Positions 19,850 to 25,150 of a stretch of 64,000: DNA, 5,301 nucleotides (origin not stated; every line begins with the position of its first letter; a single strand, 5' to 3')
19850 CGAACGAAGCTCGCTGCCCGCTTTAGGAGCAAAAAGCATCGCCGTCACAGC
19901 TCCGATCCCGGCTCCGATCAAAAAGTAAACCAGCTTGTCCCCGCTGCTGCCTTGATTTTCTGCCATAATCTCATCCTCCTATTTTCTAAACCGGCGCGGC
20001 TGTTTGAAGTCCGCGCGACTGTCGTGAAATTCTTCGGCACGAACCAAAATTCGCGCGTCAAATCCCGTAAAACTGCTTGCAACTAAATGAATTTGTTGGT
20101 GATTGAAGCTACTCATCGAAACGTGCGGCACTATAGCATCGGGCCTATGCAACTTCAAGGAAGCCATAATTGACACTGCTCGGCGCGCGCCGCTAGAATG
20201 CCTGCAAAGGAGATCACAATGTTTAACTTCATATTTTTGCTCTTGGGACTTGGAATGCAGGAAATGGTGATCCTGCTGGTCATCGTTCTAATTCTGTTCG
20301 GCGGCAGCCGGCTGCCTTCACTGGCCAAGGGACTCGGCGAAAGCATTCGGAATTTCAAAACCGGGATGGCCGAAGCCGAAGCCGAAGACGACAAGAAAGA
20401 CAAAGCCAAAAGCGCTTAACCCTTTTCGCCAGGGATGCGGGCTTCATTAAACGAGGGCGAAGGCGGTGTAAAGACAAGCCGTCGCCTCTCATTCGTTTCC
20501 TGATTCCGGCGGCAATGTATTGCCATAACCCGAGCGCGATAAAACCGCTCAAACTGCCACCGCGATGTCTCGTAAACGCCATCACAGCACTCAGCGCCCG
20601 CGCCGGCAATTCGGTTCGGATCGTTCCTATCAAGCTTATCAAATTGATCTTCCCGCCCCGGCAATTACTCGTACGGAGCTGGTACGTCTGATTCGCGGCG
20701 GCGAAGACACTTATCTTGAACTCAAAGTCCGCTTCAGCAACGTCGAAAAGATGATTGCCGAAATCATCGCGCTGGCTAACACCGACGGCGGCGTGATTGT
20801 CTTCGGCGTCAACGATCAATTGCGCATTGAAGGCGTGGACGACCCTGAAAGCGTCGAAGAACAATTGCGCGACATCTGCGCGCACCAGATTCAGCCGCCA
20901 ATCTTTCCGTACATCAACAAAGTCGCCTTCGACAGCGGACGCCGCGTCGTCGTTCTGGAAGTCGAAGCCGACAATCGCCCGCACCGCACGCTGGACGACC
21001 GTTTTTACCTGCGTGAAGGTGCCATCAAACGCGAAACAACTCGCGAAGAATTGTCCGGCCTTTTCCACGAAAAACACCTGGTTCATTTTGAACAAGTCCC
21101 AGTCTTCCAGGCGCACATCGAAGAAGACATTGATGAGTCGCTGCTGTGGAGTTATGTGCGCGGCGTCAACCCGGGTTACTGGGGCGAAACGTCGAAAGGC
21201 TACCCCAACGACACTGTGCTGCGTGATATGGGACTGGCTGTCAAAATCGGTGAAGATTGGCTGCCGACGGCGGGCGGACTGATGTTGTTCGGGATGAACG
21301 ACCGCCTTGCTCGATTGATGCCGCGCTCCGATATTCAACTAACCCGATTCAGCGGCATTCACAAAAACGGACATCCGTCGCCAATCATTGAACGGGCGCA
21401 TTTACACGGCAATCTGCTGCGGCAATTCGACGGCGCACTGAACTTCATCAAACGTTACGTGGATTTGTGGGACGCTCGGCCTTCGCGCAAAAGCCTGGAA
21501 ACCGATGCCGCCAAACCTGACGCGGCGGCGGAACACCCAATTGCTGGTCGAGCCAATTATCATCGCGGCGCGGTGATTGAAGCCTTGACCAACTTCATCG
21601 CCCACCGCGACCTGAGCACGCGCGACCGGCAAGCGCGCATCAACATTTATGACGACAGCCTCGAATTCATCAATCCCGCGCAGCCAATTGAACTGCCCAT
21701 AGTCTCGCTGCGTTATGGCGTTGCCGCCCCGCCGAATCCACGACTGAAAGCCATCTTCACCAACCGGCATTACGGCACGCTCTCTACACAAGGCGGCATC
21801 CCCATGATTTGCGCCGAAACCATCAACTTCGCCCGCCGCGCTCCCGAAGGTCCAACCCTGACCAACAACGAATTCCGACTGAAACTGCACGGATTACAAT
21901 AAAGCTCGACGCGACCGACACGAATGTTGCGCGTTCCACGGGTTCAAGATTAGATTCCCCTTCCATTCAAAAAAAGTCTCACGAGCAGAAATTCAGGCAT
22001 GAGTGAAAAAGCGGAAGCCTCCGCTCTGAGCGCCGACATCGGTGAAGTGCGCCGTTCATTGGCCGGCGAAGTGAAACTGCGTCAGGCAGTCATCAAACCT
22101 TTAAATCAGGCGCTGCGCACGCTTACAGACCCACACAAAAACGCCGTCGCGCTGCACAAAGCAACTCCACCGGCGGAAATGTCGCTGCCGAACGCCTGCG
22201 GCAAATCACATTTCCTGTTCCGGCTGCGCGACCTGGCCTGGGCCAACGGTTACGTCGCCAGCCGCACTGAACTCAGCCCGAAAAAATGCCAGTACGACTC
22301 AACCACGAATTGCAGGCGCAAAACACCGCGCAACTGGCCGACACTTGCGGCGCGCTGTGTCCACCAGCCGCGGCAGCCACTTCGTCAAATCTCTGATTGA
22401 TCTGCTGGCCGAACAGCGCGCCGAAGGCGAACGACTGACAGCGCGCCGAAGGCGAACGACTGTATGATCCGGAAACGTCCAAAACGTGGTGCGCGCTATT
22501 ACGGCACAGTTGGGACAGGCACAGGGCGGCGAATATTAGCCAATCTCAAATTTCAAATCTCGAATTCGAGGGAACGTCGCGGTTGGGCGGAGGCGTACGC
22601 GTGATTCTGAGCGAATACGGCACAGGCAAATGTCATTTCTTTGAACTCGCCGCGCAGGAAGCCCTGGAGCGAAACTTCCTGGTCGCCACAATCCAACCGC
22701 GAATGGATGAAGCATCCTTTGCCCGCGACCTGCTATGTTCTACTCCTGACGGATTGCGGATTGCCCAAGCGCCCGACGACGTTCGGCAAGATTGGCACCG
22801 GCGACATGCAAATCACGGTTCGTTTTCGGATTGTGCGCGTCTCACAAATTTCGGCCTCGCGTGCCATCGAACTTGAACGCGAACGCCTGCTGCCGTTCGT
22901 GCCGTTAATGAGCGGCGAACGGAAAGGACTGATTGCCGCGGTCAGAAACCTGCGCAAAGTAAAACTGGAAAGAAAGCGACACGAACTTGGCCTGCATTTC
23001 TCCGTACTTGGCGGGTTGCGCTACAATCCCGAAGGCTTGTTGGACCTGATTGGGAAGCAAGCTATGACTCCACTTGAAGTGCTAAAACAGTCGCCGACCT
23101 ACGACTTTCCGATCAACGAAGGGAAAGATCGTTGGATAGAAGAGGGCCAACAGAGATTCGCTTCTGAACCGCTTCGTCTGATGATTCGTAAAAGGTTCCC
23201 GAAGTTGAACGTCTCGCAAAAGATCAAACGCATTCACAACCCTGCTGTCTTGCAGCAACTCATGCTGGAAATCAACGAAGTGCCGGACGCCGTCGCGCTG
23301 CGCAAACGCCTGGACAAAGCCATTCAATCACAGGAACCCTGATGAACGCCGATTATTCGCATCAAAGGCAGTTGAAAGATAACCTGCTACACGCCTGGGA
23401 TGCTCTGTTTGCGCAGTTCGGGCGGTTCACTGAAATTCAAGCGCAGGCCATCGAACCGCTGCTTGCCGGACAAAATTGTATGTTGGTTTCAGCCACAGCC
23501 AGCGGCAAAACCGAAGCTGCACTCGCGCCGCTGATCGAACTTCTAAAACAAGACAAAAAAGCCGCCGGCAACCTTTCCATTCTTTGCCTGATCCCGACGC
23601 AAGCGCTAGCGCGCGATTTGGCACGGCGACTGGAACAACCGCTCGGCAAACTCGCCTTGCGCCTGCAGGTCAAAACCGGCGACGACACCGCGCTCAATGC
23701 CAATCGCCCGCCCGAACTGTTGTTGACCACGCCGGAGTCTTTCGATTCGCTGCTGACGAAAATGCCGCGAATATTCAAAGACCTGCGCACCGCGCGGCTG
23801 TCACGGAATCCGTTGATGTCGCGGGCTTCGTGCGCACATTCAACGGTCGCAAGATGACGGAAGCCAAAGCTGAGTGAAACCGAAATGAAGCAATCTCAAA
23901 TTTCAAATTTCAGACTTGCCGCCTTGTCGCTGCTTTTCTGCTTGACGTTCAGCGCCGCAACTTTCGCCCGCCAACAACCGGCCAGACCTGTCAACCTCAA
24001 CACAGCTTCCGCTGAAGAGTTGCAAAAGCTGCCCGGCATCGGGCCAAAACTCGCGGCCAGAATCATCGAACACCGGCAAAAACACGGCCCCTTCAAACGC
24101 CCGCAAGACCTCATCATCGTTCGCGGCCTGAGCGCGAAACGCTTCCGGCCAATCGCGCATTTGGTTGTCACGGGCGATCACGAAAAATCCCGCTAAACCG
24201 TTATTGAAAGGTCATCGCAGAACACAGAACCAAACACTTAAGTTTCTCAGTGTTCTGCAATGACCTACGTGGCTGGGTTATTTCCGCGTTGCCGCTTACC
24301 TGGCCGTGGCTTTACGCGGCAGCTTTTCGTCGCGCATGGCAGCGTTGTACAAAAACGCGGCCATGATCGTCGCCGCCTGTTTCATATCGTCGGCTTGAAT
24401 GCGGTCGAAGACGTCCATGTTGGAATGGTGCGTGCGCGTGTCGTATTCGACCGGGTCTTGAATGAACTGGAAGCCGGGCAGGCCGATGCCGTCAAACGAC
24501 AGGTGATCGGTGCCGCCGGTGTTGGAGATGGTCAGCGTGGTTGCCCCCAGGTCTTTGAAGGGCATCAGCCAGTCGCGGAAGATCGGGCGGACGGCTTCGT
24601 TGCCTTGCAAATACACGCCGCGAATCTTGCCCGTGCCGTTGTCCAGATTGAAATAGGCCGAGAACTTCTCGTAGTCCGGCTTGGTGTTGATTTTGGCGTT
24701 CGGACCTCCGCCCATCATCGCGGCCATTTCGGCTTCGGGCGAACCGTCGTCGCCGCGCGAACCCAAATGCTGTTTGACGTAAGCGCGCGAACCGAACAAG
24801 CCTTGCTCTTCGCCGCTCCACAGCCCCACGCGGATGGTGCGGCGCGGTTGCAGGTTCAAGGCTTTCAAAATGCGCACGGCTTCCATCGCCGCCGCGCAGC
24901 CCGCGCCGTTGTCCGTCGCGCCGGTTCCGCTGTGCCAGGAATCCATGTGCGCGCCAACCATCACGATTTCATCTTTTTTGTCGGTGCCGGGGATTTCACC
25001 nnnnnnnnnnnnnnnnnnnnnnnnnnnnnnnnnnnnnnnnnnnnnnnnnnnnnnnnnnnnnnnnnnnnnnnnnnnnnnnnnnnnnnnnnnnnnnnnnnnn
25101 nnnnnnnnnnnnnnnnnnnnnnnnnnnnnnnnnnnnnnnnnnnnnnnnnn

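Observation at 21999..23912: Decayed accessory island: a frameshifted DUF4351-like (Rpn/YhgA-like) gene and a truncated Lhr-type helicase, bracketed by an 18-nt direct repeat that reaches into the comEA start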

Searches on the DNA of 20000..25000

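Call 62: search_rna_families(source=window, start=20000, end=25000, threshold=evalue, max_evalue=1)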
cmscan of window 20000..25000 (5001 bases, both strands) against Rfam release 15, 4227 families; matches with E-value up to 1: 0.
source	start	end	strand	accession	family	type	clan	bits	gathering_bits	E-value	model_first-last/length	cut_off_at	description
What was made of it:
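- Tried and rejected: The Rfam scan of 20000-25000 at E<=1 found nothing (call 62).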

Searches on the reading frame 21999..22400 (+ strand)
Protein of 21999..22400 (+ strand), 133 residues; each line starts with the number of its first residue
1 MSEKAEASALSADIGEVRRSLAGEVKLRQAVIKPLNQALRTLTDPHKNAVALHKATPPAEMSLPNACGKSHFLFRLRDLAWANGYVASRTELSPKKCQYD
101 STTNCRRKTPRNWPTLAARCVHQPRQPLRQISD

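Call 7: search_protein_families(library=pfam, proteins=[window:21999-22400:+], max_evalue=1)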
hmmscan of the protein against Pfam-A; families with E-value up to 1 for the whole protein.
window:21999-22400:+ (133 aa): 0 families

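Call 11: search_protein_families(library=ncbifam, proteins=[window:21999-22397:+], max_evalue=1)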
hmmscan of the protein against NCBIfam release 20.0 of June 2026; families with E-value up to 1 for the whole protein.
window:21999-22397:+ (133 aa): 1 family
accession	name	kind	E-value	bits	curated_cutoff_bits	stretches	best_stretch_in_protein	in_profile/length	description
NF050075.1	SMU1112c_YaeR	equivalog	0.08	13.2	140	1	53-105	57-108/125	SMU1112c/YaeR family gloxylase I-like metalloprotein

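Call 12: search_protein_families(library=padloc, proteins=[window:21999-22397:+], max_evalue=1)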
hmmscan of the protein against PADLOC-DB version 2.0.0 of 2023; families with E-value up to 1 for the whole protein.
window:21999-22397:+ (133 aa): 0 families

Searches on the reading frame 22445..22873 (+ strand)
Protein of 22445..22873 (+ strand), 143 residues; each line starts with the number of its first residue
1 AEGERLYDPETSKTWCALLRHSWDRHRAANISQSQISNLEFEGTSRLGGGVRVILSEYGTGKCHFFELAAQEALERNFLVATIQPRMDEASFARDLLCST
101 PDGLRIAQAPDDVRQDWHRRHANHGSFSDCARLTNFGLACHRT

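Call 11: search_protein_families(library=ncbifam, proteins=[window:22445-22873:+], max_evalue=1)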
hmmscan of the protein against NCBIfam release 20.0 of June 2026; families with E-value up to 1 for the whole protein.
window:22445-22873:+ (143 aa): 1 family
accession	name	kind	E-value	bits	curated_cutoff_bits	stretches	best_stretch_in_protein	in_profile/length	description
NF033438.1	BREX_BrxD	equivalog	0.015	14.4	350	1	48-92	47-91/423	BREX system ATP-binding protein BrxD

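Call 12: search_protein_families(library=padloc, proteins=[window:22445-22873:+], max_evalue=1)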
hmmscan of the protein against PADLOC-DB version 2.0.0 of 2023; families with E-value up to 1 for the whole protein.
window:22445-22873:+ (143 aa): 2 families
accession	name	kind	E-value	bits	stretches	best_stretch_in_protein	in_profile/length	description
PDLC02494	BrxD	-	0.0032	14.6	1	45-91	48-94/440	BrxD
PDLC03959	SngB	-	0.0044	14.1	1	47-82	52-87/439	-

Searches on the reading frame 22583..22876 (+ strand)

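Call 7: search_protein_families(library=pfam, proteins=[window:22583-22876:+], max_evalue=1)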
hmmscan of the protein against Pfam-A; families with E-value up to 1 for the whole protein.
window:22583-22876:+ (97 aa): 1 family
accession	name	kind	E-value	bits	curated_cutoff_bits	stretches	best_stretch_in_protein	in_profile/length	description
PF10923.14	BrxC_BrxD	-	8.8e-05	22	22.2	1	2-38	48-84/414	BREX system ATP-binding protein BrxC/D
